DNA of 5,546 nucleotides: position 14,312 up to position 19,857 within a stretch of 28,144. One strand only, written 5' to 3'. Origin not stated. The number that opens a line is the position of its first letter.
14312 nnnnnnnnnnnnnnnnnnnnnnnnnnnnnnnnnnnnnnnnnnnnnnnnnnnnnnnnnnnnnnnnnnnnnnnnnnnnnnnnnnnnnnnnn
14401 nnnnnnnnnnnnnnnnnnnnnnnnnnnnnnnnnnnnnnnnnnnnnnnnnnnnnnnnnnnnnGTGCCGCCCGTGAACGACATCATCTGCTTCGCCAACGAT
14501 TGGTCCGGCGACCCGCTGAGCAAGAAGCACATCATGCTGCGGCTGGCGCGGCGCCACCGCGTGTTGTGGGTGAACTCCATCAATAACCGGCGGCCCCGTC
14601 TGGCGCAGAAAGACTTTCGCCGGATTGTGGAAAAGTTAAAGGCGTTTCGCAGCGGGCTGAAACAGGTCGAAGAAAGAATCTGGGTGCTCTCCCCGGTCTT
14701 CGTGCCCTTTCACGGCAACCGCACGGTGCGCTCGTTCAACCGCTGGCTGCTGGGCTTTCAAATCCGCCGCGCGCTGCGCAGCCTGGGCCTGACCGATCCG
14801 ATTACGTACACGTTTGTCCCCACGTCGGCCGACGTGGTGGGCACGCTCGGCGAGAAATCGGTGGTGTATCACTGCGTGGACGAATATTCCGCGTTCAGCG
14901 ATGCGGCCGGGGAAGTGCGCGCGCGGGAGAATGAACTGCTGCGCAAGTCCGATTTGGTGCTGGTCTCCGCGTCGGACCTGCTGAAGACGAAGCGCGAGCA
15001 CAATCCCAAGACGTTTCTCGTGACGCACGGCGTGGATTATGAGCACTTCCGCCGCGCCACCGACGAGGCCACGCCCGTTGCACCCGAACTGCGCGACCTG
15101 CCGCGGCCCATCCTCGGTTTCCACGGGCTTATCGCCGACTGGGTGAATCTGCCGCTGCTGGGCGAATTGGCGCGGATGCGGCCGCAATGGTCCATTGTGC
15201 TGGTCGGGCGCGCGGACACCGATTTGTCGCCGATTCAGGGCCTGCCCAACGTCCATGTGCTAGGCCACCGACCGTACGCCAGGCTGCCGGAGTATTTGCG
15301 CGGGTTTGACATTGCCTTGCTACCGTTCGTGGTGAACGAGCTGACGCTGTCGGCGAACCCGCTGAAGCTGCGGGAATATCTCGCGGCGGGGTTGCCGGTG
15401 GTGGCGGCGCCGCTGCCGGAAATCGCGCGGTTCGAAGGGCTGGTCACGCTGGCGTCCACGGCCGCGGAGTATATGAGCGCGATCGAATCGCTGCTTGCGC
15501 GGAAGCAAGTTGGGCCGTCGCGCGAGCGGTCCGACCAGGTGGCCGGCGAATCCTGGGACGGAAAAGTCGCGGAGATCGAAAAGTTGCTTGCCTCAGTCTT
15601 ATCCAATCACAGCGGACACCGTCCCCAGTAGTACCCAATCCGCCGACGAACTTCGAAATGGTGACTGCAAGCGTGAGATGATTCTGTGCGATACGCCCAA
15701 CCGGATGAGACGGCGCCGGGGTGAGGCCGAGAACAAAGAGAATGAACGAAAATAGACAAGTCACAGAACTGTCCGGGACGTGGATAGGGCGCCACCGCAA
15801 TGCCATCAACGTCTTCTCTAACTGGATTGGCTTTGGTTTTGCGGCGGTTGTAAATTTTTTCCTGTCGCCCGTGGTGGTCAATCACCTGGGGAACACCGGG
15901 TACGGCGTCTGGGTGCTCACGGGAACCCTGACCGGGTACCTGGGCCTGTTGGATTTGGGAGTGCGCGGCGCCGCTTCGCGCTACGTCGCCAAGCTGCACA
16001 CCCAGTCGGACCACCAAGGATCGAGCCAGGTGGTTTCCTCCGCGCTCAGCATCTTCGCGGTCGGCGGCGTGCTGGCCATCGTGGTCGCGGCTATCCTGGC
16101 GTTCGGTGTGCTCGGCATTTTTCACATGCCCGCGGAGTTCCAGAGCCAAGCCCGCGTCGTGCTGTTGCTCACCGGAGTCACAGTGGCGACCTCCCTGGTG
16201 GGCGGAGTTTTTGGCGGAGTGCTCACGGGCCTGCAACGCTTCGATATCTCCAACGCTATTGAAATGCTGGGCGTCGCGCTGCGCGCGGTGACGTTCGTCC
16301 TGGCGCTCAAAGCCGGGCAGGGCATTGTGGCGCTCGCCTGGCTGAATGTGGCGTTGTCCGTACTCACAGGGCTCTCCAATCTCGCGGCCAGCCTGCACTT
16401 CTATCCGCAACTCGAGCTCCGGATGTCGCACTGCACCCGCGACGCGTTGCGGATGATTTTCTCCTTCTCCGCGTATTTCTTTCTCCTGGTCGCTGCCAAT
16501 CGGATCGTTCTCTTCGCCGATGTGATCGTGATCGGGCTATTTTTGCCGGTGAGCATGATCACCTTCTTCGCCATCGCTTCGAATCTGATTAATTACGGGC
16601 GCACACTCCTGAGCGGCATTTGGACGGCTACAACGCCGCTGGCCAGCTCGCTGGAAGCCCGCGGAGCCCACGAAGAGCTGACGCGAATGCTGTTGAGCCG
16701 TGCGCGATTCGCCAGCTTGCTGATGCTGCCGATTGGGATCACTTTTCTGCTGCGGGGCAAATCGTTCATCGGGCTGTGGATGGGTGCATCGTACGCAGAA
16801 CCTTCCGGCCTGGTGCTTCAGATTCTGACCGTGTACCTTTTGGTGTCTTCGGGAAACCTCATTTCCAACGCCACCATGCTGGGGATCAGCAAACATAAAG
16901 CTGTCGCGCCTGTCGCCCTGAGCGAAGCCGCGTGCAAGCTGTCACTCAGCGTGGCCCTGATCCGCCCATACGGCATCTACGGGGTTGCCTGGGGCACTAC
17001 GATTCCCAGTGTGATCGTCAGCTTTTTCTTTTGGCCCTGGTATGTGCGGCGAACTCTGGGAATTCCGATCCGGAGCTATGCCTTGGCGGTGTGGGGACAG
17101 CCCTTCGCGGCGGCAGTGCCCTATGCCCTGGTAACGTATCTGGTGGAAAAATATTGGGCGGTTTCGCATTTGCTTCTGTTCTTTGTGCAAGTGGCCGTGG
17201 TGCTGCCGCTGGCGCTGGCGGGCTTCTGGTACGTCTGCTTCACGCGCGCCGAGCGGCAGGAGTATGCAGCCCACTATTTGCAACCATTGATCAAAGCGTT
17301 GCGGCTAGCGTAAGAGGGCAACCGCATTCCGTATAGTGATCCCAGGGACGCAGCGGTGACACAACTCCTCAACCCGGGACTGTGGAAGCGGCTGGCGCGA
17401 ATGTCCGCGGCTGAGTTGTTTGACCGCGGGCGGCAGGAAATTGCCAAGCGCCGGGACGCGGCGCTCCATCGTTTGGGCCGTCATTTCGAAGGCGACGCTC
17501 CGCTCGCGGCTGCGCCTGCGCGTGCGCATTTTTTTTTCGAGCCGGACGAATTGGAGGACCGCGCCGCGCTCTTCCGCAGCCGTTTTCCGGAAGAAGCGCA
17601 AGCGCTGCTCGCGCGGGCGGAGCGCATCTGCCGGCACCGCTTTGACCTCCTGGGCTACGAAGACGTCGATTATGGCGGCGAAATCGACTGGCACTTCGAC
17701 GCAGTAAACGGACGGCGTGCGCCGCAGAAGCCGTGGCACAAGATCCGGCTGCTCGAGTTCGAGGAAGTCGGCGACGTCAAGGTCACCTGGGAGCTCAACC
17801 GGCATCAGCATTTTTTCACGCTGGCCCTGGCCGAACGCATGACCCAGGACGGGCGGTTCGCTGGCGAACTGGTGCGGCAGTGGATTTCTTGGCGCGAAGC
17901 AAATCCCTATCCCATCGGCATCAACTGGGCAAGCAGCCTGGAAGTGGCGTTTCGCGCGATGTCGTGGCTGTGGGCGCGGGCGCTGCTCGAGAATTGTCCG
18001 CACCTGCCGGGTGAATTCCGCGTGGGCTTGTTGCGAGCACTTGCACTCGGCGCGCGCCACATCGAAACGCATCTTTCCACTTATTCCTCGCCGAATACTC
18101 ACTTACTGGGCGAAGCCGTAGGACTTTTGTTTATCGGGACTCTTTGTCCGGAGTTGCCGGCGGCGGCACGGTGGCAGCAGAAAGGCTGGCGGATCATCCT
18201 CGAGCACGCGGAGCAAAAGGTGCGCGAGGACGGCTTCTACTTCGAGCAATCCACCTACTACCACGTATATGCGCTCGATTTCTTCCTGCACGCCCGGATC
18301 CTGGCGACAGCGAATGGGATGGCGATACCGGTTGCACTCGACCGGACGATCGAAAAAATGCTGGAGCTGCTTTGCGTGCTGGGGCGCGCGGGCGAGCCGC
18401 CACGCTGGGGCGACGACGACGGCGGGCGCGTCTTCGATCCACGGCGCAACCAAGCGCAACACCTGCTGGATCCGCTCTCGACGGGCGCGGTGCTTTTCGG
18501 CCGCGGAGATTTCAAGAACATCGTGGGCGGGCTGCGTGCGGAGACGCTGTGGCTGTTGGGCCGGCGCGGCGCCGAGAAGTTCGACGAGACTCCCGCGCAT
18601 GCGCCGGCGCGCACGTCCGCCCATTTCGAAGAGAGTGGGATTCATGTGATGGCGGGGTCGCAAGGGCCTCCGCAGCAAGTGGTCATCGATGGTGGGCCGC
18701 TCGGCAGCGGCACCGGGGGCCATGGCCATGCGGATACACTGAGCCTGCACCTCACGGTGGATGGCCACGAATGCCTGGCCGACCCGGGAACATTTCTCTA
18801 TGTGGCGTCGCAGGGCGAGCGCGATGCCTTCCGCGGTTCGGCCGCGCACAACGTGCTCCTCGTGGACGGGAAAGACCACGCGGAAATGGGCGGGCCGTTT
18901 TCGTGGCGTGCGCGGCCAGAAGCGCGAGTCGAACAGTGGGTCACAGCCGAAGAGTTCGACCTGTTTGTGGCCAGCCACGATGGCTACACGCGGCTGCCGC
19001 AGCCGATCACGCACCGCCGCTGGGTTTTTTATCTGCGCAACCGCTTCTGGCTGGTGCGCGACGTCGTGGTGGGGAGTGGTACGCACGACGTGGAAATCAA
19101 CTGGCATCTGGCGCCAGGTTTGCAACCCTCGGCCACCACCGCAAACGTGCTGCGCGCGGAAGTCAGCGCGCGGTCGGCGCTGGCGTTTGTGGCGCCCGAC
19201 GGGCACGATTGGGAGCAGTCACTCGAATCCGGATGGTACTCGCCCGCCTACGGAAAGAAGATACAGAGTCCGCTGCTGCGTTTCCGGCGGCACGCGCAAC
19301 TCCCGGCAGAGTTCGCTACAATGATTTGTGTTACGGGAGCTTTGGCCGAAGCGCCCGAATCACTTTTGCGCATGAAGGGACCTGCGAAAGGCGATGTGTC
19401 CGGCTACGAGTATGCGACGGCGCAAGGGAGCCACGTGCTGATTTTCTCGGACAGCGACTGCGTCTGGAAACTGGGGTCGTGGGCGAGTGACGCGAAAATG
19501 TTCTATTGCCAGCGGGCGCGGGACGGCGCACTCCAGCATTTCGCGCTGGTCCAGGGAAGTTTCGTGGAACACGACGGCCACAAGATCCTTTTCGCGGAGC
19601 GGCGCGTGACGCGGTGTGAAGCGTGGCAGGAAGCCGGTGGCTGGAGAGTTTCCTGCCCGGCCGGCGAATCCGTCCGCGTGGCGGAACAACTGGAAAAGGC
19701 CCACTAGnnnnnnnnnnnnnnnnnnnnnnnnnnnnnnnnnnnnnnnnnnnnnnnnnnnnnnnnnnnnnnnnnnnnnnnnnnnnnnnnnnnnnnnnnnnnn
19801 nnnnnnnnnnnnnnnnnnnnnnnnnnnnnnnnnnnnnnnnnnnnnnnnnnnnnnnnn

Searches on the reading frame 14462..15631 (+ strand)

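Call 5: search_protein_families(library=ncbifam, proteins=[window:14462-15631:+], max_evalue=0.01)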
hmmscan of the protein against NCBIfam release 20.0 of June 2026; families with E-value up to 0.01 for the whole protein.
window:14462-15631:+ (389 aa): 5 families
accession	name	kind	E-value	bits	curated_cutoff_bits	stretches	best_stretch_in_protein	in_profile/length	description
NF047676.1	TeichurnBiosyTuaH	equivalog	2.2e-20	72.9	550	1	152-361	148-368/384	teichuronic acid biosynthesis protein TuaH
NF007640.0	PRK10307.1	subfamily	0.00022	20.2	276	1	180-320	192-340/411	WcaI family glycosyltransferase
TIGR04047.1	MSMEG_0565_glyc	hypoth_equivalog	0.0004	19.6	259.85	0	264-366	259-361/373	MSMEG_0565 family glycosyltransferase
TIGR03087.1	stp1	hypoth_equivalog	0.0028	16.9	316.65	0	166-377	179-395/397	TIGR03087 family PEP-CTERM/XrtA system glycosyltransferase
TIGR04063.1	stp3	hypoth_equivalog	0.0044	15.9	442.05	1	154-316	149-324/397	TIGR04063 family PEP-CTERM/XrtA system glycosyltransferase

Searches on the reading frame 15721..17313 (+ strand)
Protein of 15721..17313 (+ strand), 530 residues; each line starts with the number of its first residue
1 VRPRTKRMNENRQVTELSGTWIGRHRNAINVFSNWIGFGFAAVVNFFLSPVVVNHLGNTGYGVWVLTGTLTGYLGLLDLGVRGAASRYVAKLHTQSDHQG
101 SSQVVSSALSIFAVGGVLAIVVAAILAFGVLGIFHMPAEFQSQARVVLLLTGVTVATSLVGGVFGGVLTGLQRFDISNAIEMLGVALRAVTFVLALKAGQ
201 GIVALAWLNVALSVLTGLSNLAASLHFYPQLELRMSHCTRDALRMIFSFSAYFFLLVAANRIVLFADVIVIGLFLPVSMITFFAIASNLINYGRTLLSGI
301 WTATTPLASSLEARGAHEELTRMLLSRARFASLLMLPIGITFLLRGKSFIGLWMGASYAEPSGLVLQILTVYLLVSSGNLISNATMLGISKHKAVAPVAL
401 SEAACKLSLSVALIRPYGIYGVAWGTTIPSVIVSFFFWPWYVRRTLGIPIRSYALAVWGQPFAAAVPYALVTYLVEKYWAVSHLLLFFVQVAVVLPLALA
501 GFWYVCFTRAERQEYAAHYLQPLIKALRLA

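Call 5: search_protein_families(library=ncbifam, proteins=[window:15721-17313:+], max_evalue=0.01)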
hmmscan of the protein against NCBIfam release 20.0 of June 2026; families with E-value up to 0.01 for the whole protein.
window:15721-17313:+ (530 aa): 2 families
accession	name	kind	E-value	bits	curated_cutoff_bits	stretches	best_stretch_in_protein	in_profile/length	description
TIGR00797.1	matE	subfamily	2.6e-06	26.6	147.4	1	258-457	7-212/396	MATE family efflux transporter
NF041503.1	WZX_like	subfamily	0.00029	20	300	0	38-439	6-424/429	O-unit flippase-like protein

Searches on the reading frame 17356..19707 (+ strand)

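Call 3: search_protein_families(library=pfam, proteins=[window:17356-19707:+], max_evalue=0.01)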
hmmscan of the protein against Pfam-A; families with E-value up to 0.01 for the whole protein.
window:17356-19707:+ (783 aa): 2 families
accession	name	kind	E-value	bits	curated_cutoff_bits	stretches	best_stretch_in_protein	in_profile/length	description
PF07940.18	Hepar_II_III_C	-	3.4e-46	158.1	24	1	417-647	2-227/237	Heparinase II/III-like, C-terminal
PF16889.11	Hepar_II_III_N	-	2.3e-29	103.2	22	1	92-339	65-297/340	Heparinase II/III N-terminus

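Call 5: search_protein_families(library=ncbifam, proteins=[window:17356-19707:+], max_evalue=0.01)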
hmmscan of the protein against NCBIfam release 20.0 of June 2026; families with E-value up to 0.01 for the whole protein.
window:17356-19707:+ (783 aa): 2 families
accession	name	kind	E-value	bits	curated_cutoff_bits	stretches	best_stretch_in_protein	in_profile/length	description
NF045573.1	Hepsulflyase_CFB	equivalog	3.9e-32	111.3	700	2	137-336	120-322/651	heparin-sulfate lyase HepC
NF045572.1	Hepsulflyase_bctds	equivalog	1.4e-21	76.8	600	2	146-339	157-353/706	heparin-sulfate lyase HepC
